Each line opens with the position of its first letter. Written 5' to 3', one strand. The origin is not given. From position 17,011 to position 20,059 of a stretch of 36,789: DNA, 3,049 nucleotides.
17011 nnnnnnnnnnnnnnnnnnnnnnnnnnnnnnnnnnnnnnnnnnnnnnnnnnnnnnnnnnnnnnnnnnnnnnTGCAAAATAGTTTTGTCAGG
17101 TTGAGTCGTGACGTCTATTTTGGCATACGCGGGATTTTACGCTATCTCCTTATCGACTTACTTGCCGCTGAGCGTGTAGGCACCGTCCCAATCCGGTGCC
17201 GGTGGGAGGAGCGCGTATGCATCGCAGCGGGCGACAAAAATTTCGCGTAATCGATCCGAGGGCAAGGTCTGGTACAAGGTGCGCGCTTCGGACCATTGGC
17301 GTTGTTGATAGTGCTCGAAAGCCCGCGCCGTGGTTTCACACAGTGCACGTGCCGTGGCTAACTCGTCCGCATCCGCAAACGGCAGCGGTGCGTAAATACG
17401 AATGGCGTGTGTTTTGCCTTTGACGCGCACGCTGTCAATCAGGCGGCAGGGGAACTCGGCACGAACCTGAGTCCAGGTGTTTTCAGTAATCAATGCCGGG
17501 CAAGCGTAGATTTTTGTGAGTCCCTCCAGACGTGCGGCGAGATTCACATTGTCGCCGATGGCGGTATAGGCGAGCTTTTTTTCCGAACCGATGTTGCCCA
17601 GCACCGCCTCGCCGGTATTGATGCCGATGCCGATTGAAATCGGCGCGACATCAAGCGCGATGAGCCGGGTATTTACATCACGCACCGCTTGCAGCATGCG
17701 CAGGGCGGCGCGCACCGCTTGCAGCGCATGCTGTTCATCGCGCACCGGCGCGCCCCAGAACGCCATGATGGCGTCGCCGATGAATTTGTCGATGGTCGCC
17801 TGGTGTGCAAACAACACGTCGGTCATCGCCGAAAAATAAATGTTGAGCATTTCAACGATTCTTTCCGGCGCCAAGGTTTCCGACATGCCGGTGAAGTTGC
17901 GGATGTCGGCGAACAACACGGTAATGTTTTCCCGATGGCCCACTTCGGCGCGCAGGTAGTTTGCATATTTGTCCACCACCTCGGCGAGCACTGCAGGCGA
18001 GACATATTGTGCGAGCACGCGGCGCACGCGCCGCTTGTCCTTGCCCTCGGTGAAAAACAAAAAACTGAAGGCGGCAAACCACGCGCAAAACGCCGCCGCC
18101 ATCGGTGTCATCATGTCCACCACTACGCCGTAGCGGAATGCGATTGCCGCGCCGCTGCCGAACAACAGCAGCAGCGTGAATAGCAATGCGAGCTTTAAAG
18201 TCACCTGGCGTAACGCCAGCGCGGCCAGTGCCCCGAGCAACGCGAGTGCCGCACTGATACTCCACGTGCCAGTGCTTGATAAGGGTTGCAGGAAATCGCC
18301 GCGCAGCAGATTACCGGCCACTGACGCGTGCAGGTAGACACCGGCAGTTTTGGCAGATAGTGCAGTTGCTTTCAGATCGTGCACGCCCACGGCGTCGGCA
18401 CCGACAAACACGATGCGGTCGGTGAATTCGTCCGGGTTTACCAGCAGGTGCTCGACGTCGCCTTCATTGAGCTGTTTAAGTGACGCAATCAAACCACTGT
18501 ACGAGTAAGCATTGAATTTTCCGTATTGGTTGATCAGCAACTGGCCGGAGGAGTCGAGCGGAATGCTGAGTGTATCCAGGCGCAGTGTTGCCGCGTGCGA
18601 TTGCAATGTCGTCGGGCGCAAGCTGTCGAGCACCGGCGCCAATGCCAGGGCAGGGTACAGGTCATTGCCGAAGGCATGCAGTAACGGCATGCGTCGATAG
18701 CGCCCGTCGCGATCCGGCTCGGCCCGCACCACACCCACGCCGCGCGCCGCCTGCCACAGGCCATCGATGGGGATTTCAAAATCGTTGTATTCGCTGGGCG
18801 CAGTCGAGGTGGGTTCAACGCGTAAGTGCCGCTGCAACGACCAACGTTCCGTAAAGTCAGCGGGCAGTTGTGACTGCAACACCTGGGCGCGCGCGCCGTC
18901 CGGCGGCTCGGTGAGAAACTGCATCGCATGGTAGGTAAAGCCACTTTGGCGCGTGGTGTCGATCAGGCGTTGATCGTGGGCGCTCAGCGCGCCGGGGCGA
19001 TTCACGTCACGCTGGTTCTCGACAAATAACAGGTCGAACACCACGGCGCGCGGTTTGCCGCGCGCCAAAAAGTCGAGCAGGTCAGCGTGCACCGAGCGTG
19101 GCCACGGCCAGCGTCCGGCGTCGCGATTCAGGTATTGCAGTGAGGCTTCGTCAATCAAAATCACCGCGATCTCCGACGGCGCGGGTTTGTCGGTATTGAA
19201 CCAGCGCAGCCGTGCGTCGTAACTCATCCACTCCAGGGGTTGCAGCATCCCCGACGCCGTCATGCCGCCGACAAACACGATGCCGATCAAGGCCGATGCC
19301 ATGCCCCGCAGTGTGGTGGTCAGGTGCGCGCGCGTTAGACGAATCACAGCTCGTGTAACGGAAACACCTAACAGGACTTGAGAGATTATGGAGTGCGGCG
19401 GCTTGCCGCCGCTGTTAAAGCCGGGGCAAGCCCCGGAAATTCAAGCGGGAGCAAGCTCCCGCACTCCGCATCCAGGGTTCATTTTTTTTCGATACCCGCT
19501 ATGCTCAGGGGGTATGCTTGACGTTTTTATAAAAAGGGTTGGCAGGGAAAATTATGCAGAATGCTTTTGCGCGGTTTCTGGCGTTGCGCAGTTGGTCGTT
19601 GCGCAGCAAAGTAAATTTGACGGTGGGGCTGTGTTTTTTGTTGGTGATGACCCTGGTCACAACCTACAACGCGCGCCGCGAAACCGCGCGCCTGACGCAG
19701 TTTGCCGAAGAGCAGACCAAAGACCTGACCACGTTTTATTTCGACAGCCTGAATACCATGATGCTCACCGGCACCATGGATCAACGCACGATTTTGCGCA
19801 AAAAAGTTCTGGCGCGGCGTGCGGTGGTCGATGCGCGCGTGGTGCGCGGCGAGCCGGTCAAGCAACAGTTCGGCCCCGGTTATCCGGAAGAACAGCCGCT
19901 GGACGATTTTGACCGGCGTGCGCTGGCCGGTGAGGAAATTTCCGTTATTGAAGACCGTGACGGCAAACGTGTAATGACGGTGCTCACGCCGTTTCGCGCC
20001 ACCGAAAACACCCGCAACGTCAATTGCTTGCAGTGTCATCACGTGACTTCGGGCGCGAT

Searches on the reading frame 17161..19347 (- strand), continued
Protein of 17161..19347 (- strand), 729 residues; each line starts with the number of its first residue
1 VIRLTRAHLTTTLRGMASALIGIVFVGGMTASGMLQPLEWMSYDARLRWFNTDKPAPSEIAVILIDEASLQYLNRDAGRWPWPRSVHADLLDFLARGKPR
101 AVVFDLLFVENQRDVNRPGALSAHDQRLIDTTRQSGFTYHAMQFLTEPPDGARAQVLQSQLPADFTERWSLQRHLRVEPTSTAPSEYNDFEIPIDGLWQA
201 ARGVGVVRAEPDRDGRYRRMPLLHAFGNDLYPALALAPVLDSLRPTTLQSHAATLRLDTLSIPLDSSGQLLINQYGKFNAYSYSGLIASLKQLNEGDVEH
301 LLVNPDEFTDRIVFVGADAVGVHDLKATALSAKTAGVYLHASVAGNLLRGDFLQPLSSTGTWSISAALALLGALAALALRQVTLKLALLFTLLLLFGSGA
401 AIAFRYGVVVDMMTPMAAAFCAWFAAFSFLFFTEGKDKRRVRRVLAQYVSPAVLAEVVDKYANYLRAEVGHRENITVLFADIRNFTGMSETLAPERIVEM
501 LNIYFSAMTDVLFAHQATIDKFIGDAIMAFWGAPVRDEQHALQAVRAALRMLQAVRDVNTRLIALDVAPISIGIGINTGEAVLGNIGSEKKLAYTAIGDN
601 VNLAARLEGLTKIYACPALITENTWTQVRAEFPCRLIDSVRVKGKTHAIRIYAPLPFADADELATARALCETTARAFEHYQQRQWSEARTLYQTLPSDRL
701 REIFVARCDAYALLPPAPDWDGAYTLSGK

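Call 75: find_encoding_contigs(protein=P0010, flank=1500, max_places=2)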
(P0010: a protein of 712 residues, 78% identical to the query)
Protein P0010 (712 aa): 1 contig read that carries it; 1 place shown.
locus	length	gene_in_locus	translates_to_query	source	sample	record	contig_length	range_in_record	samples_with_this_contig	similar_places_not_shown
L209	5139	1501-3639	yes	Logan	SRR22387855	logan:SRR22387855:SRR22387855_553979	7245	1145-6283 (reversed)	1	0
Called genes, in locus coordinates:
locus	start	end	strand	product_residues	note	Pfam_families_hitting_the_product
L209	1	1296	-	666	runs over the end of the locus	PF00672:HAMP, PF00015:MCPsignal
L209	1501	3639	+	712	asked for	PF05226:CHASE2, PF00211:Guanylate_cyc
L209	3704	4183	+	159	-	PF08239:SH3_3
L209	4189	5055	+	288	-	PF01435:Peptidase_M48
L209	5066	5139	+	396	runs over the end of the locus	PF03349:Toluene_X (weak)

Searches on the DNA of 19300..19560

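Call 18: search_rna_families(source=window, start=19300, end=19560, threshold=evalue, max_evalue=10)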
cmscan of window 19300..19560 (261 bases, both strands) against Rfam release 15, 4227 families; matches with E-value up to 10: 8.
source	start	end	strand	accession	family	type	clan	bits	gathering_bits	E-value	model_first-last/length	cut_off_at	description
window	19445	19479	+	RF01116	Yfr1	Gene; sRNA;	-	19.9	38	0.072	1-59/59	no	Cyanobacterial functional RNA 1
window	19387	19470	+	RF03342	mir-1467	Gene; miRNA;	-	18.9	90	0.35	1-93/93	no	mir-1467 microRNA precursor family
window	19395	19467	+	RF02972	engA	Cis-reg;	-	17.7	46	0.23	1-101/101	no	engA RNA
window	19390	19467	-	RF03672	MIR840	Gene; miRNA;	-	14.6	150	4.5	47-100/147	no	MIR840 microRNA precursor family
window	19388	19462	-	RF02233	sX14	Gene; sRNA;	-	13.8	80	2.4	1-92/92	no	Xanthomonas sRNA sX14/Xoo3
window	19411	19489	+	RF01394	isrK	Gene; sRNA;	-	10.7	50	5.5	1-77/77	no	isrK Hfq binding RNA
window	19414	19479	-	RF02784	SorX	Gene; sRNA;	-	10.5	46.6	7.8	1-73/73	no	Singlet oxygen resistance RNA X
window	19390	19467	+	RF02357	RNaseP-T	Gene; ribozyme;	CL00002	10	60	5.2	1-208/208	no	RNaseP truncated form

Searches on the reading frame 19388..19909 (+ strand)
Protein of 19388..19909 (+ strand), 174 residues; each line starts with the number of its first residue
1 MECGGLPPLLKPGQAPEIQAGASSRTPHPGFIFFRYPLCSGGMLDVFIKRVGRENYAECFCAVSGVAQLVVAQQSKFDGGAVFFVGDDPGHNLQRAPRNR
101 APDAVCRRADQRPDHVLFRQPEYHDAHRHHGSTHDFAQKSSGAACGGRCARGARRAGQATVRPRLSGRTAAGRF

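Call 70: search_protein_families(library=pfam, proteins=[window:19388-19909:+], max_evalue=1)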
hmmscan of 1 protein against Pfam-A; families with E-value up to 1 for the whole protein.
window:19388-19909:+ (174 aa): 0 families
